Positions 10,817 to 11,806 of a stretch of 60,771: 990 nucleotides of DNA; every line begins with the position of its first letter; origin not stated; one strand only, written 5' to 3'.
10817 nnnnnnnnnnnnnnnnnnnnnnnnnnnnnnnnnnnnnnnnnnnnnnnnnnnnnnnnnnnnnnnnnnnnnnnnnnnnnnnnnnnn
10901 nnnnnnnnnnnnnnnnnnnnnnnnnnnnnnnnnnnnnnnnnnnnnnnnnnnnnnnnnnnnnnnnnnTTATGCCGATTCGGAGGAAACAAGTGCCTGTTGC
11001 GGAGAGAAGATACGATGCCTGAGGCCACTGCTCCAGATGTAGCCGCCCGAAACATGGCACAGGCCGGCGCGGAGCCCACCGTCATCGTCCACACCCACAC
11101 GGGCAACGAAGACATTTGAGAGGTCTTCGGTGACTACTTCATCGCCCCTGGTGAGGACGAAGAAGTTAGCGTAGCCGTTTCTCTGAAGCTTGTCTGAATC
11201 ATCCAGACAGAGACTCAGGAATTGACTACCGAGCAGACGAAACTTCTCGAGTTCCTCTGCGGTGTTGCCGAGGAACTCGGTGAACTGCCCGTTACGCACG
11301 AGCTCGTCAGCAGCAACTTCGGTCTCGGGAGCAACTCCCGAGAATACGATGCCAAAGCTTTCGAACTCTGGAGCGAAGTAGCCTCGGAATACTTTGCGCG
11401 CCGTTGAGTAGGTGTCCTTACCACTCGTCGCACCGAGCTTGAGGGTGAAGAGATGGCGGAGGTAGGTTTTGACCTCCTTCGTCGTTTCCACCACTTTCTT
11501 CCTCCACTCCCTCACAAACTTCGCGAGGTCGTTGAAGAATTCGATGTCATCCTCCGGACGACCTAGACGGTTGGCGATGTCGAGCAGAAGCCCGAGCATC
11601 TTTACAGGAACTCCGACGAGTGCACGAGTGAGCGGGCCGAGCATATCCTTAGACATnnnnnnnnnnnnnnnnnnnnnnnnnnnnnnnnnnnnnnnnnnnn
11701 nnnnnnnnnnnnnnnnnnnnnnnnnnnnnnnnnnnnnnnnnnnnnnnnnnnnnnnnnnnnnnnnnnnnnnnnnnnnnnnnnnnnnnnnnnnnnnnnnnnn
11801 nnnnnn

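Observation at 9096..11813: Complete diversity-generating retroelement: TR and VR differ only at adenines (21 of 21 differences)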

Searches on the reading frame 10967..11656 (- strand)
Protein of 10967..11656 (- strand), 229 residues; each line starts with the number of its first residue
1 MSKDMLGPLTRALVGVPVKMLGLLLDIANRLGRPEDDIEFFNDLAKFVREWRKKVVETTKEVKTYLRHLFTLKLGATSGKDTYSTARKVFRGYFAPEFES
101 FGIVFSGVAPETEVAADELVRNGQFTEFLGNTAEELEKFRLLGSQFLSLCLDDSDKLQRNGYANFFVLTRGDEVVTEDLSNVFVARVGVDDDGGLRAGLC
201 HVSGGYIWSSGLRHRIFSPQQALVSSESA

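Call 5: search_protein_families(library=pfam, proteins=[window:10967-11656:-], max_evalue=0.1)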
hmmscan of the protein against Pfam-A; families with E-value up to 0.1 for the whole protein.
window:10967-11656:- (229 aa): 0 families

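Call 9: search_solved_structures(query=window:10967-11656:-, max_evalue=10)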
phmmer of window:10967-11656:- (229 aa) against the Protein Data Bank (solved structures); distinct sequences matched with E-value up to 10: 0.

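Call 13: find_homologous_proteins(query=window:10967-11656:-, max_evalue=0.001)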
Query window:10967-11656:- (229 aa): 37 proteins with E <= 0.001 among 753 candidates.
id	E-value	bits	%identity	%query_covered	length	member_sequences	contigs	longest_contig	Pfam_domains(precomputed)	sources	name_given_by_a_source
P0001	1.5e-144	497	100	98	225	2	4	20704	-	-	-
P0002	1.1e-92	328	73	97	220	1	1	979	-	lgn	-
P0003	1.5e-66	242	54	97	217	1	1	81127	-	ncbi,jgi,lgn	ncbi:MAG: hypothetical protein WC793_03035 [Candidatus Paceibacterota bacterium]|jgi:hypothetical pr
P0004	2.4e-66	242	58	95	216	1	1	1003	-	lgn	-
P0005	3.1e-65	238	58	94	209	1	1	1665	-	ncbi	-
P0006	2.2e-64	235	57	95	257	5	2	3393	-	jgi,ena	-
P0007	3.2e-59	218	55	88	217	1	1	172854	-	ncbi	-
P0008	9.5e-59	217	65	76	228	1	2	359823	-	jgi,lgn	jgi:hypothetical protein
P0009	4.0e-56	208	59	75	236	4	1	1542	-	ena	-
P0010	1.8e-55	206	66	69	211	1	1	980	-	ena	-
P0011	1.5e-54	203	58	73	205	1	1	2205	-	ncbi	-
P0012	9.2e-53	197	60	72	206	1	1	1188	-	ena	-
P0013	1.9e-51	193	59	73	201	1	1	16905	-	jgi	jgi:hypothetical protein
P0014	3.6e-51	192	54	84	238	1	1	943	-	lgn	-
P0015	5.7e-50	188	60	71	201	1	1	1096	-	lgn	-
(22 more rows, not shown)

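Call 15: list_cluster_members(proteins=[P0001])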
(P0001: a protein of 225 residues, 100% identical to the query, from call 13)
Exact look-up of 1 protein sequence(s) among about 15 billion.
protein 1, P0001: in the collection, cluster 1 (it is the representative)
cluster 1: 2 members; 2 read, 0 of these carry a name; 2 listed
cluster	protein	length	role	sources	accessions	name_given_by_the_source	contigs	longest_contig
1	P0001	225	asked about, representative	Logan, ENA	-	-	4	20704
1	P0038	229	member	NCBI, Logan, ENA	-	-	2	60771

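Call 16: find_encoding_contigs(protein=P0003, flank=6000, max_places=2)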
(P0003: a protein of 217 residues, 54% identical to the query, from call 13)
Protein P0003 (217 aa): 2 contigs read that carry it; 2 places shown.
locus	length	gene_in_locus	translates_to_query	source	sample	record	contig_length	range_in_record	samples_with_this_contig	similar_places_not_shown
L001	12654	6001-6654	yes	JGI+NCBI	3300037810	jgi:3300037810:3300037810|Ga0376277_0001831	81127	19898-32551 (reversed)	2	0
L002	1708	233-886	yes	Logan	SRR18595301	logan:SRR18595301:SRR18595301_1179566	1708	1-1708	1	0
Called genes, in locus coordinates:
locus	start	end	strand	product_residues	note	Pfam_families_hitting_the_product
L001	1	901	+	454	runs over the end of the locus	PF00753:Lactamase_B, PF23023:Anti-Pycsar_Apyc1, PF12706:Lactamase_B_2 (weak), PF16661:Lactamase_B_6, PF10996:Beta-Casp, PF07521:RMMBL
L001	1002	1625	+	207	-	PF18306:LDcluster4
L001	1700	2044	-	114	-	PF00453:Ribosomal_L20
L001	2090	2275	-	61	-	PF01632:Ribosomal_L35p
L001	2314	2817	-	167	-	PF05198:IF3_N, PF00707:IF3_C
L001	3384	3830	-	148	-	PF01668:SmpB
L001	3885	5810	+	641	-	PF00004:AAA, PF20720:nSTAND3 (faint), PF17862:AAA_lid_3, PF01434:Peptidase_M41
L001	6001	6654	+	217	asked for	-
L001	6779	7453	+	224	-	PF13384:HTH_23 (weak)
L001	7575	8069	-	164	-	-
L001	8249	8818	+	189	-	PF07155:ECF-ribofla_trS (faint)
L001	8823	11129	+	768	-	PF03477:ATP-cone, PF17975:RNR_Alpha (weak), PF21995:RNR-II_ins_dom (weak), PF02867:Ribonuc_red_lgC (faint)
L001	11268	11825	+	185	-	PF01923:Cob_adeno_trans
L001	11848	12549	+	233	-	PF13023:HD_3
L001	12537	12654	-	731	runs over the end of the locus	PF17191:RecG_wedge, PF01336:tRNA_anti-codon, PF00270:DEAD, PF04851:ResIII, PF00271:Helicase_C, PF22590:Cas3-like_C_2 (faint), PF19833:RecG_dom3_C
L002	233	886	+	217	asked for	-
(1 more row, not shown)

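Call 17: find_encoding_contigs(protein=P0007, flank=6000, max_places=2)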
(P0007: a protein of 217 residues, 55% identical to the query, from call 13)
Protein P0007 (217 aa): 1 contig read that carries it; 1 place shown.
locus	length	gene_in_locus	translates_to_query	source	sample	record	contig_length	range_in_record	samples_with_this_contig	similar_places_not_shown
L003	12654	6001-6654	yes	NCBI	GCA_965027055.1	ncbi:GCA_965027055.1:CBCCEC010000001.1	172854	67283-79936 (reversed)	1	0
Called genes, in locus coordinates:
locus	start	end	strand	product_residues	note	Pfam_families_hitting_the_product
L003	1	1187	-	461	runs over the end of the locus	PF20154:LNT_N (weak), PF00795:CN_hydrolase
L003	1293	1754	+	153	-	-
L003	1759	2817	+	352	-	-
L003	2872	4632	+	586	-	PF05157:MshEN, PF00437:T2SSE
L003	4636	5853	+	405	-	PF28597:T2SSF_N (weak), PF00482:T2SSF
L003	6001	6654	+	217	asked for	-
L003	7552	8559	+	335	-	PF00078:RVT_1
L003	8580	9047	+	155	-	-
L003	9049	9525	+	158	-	-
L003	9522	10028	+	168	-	-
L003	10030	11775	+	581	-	-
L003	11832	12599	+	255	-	PF00121:TIM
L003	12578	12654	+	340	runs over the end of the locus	PF00162:PGK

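Call 18: find_encoding_contigs(protein=P0008, flank=6000, max_places=2)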
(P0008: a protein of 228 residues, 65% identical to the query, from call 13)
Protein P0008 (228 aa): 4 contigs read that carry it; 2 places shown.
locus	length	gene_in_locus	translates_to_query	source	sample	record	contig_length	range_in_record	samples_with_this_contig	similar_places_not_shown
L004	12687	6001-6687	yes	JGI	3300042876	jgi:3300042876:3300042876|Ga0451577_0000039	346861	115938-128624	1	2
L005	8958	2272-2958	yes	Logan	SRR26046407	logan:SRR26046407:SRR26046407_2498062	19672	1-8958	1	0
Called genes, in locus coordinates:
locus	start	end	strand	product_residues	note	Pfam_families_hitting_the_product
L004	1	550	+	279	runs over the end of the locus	PF00181:Ribosomal_L2_N, PF03947:Ribosomal_L2_C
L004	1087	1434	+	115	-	PF00203:Ribosomal_S19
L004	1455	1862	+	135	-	PF00237:Ribosomal_L22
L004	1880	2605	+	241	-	PF07650:KH_2, PF00189:Ribosomal_S3_C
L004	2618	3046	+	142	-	PF00252:Ribosomal_L16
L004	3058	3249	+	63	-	PF00831:Ribosomal_L29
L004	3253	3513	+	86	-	PF00366:Ribosomal_S17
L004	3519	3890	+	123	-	PF00238:Ribosomal_L14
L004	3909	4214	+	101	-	PF00467:KOW (weak), PF17136:ribosomal_L24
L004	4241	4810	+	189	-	PF00281:Ribosomal_L5, PF00673:Ribosomal_L5_C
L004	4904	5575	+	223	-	-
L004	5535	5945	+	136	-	-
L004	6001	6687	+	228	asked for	-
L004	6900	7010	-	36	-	-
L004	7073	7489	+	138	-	PF00410:Ribosomal_S8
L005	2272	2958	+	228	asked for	-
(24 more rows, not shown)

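Call 30: predict_structure(alignment_id=A1)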
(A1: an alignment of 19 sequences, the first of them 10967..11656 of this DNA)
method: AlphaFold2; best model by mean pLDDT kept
length: 229 residues; sequences in the alignment: 19
mean_pLDDT: 82.7   pTM: 0.69
mean pLDDT of the five models: 82.7, 82.2, 80.4, 79.4, 78.5
residues with pLDDT >= 90: 124; 70-90: 43; 50-70: 47; < 50: 15
segments of 3 or more residues with pLDDT < 50: 1-3, 58-62, 224-229
pLDDT, mean of each block of 10 residues (from residue 1): 52 66 68 61 71 56 75 96 98 97 97 95 86 94 98 92 93 96 96 95 83 91 44
secondary structure, 60 per line:
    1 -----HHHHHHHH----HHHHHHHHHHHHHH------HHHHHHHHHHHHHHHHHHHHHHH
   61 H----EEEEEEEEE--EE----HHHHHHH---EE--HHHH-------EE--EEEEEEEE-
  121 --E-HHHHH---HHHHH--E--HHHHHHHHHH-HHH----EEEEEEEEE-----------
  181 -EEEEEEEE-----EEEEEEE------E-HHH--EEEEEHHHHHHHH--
elements in order: H6-13 H18-31 H38-61 E66-74 H83-89 H97-100 E112-119 H125-129 H133-137 H143-152 E161-169 E182-189 E195-201 E215-219 H220-227

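Call 34: fold_search(model_id=the predicted structure, library=pdb)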
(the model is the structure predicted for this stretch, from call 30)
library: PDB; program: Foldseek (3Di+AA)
matches with E <= 10: 341; with E <= 0.001: 0
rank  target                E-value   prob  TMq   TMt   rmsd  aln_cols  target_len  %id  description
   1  6obv_B                2.8e-01  0.08  0.16  0.14  12.3       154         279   13  Structural insights into dehydratase substrate selection for the borrelidin and fluvirucin polyketide synthases (released 2019-06-05)
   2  1x27_B                4.3e-01  0.18  0.12  0.16   4.7        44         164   11  Crystal Structure of Lck SH2-SH3 with SH2 binding site of p130Cas (released 2006-02-07)
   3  6obv_D                5.2e-01  0.06  0.16  0.15  12.2       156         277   11  Structural insights into dehydratase substrate selection for the borrelidin and fluvirucin polyketide synthases (released 2019-06-05)
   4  1hcs_B                5.5e-01  0.13  0.14  0.25   5.8        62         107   11  NMR STRUCTURE OF THE HUMAN SRC SH2 DOMAIN COMPLEX (released 1995-09-15)
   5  4y5w_B                6.2e-01  0.16  0.17  0.09   7.7        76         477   12  Transcription factor-DNA complex (released 2016-02-17)
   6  1bkl                  7.0e-01  0.11  0.13  0.24   6.0        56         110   14  SELF-ASSOCIATED APO SRC SH2 DOMAIN (released 1997-07-23)
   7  1x27_A                7.5e-01  0.14  0.12  0.16   4.8        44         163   11  Crystal Structure of Lck SH2-SH3 with SH2 binding site of p130Cas (released 2006-02-07)
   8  7w3a_G                7.5e-01  0.03  0.12  0.11  13.8       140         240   11  Structure of USP14-bound human 26S proteasome in substrate-engaged state ED4_USP14 (released 2022-05-04)
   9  1o41                  8.0e-01  0.11  0.13  0.25   4.9        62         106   10  CRYSTAL STRUCTURE OF SH2 IN COMPLEX WITH RU78300. (released 2004-02-17)
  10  2ptk                  9.0e-01  0.10  0.13  0.08   6.2        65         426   11  CHICKEN SRC TYROSINE KINASE (released 1997-12-24)
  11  9gy7_E                9.0e-01  0.02  0.13  0.06  17.3       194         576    9  C. thermocellum UvrA-UvrB in complex with DNA with a fluorescein modification and AMPPNP (released 2025-12-24)
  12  7yqe_A                9.6e-01  0.13  0.11  0.15   4.5        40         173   18  Structure of human SRC regulatory domains in complex with the C-terminal PRRP motifs of GPR54. (released 2023-08-16)
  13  5m4y_F                9.6e-01  0.03  0.11  0.13  19.2       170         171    8  Crystal structure of the Sec3/Sso2 complex at 2.20 angstrom resolution (released 2017-02-08)
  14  1cwd_L                1.0e+00  0.09  0.15  0.28   5.5        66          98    9  HUMAN P56LCK TYROSINE KINASE COMPLEXED WITH PHOSPHOPEPTIDE (released 1996-12-07)
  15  1nzl_A                1.0e+00  0.09  0.13  0.25   6.3        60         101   12  Crystal Structure of Src SH2 domain bound to doubly phosphorylated peptide PQpYEpYIPI (released 2003-04-22)
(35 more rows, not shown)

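Call 38: fold_search(model_id=the predicted structure, library=viral)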
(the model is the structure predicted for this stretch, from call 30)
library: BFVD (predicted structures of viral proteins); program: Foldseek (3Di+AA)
matches with E <= 10: 527; with E <= 0.001: 0
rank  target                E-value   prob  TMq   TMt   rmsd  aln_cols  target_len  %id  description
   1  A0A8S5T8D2            2.3e-01  0.09  0.16  0.18  16.6       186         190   10  Uncharacterized protein [Siphoviridae sp. ctmIh35]
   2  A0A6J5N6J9            5.5e-01  0.02  0.11  0.07  28.5       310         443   10  Uncharacterized protein [uncultured Caudovirales phage]
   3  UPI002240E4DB         5.8e-01  0.06  0.14  0.13  10.7       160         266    6  (no name look-up for this kind of identifier)
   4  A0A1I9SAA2            7.0e-01  0.05  0.15  0.06  11.4       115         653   11  RIIA-like protector protein [Rhodococcus phage Weasels2]
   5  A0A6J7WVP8            7.4e-01  0.15  0.14  0.14   6.1        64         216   19  Uncharacterized protein [uncultured Caudovirales phage]
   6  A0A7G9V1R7            7.4e-01  0.01  0.11  0.09  16.8       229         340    9  Uncharacterized protein [Pseudomonas phage phiPsa315]
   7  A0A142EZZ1            8.9e-01  0.06  0.11  0.17   8.3        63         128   10  (no name in the UniProt tables at hand)
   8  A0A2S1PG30            9.5e-01  0.01  0.12  0.14  16.9       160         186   12  Uncharacterized protein [Pseudomonas phage 98PfluR60PP]
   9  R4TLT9                1.1e+00  0.02  0.12  0.04  21.1       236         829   13  Portal protein [Halorubrum tailed virus 4]
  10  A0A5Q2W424            1.2e+00  0.11  0.13  0.23   6.6        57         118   14  (no name in the UniProt tables at hand)
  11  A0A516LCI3            1.2e+00  0.02  0.12  0.08  13.2       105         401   10  (no name in the UniProt tables at hand)
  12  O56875                1.2e+00  0.01  0.12  0.08  15.3       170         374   14  ORF D protein [Infectious laryngotracheitis virus]
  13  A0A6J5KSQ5            1.3e+00  0.05  0.13  0.21   7.1        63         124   14  Uncharacterized protein [uncultured Caudovirales phage]
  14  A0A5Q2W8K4            1.3e+00  0.02  0.13  0.18  19.2       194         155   12  (no name in the UniProt tables at hand)
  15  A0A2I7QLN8            1.3e+00  0.02  0.12  0.05  25.5       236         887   11  (no name in the UniProt tables at hand)
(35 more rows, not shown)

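Call 77: search_protein_families(library=padloc, proteins=[window:10967-11656:-], max_evalue=0.01)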
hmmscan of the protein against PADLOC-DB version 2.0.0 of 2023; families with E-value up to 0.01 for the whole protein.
window:10967-11656:- (229 aa): 0 families

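Call 78: search_protein_families(library=ncbifam, proteins=[window:10967-11656:-], max_evalue=0.01)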
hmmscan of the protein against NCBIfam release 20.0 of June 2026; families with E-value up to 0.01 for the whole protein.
window:10967-11656:- (229 aa): 0 families

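Call 87: search_protein_representatives(alignment_id=A1)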
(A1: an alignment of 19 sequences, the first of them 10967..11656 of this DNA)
Query: 19 sequences, 220 profile positions. Proteins with E-value up to 0.001 (for the whole library): 1656; up to 1e-10: 998; up to 1e-30: 113. The best 150 are listed.
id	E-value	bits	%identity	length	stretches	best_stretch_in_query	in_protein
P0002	1.5e-99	348.5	-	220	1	1-220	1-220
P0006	1.4e-93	328.9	-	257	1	2-219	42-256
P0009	8.2e-84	297.0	-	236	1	14-220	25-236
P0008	1.9e-77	276.1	-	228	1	14-220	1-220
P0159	6.7e-75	267.8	-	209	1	36-219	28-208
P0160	7.6e-73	261.1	-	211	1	18-220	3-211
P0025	5.4e-72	258.3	-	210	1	1-219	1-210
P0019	5.5e-70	251.8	-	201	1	15-209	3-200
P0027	1.5e-69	250.3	-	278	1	3-219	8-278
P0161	5.5e-68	245.2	-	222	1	1-219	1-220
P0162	1.7e-67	243.6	-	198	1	52-220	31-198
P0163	1.7e-65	237.1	-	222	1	1-220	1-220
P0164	5.9e-65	235.3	-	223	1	53-220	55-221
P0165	1.5e-62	227.4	-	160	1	67-220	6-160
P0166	1.9e-59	217.3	-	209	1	37-220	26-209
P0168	1.3e-57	211.3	-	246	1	1-219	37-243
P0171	3.7e-52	193.5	-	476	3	55-219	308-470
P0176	1.2e-46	175.5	-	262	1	3-199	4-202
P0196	7.2e-40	153.3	-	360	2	65-219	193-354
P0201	1.5e-39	152.3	-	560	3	71-219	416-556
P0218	6.8e-35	137.0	-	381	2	61-219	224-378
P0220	9.3e-35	136.6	-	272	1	21-219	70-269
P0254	3.7e-31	124.8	-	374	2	4-219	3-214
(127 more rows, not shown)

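Call 88: search_protein_families(library=pfam, proteins=[P0171, P0201, P0196, P0218, P0254, P0220, P0176, P0168], max_evalue=0.01)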
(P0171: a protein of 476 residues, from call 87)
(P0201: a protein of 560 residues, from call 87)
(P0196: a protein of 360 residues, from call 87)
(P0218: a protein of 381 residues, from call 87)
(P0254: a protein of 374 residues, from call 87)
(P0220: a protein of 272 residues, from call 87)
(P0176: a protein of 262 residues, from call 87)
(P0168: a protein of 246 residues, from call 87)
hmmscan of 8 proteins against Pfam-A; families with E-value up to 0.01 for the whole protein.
P0171 (476 aa): 0 families

P0201 (560 aa): 1 family
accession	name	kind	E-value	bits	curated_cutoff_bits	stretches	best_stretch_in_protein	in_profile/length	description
PF17725.7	YBD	-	0.0054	17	23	0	337-388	50-102/201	YAP binding domain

P0196 (360 aa): 0 families

P0218 (381 aa): 0 families

P0254 (374 aa): 3 families
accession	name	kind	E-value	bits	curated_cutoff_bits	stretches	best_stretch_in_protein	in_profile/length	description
PF18461.7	Atypical_Card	-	0.00022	21.6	28.6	0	297-322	14-39/95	Atypical caspase recruitment domain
PF16718.10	IFS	-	0.0025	18.4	30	0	296-335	88-125/164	Immunity factor for SPN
PF17128.10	DUF5107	-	0.0079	15.6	24.4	0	226-315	55-142/310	Domain of unknown function (DUF5107)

P0220 (272 aa): 0 families

P0176 (262 aa): 0 families

P0168 (246 aa): 0 families
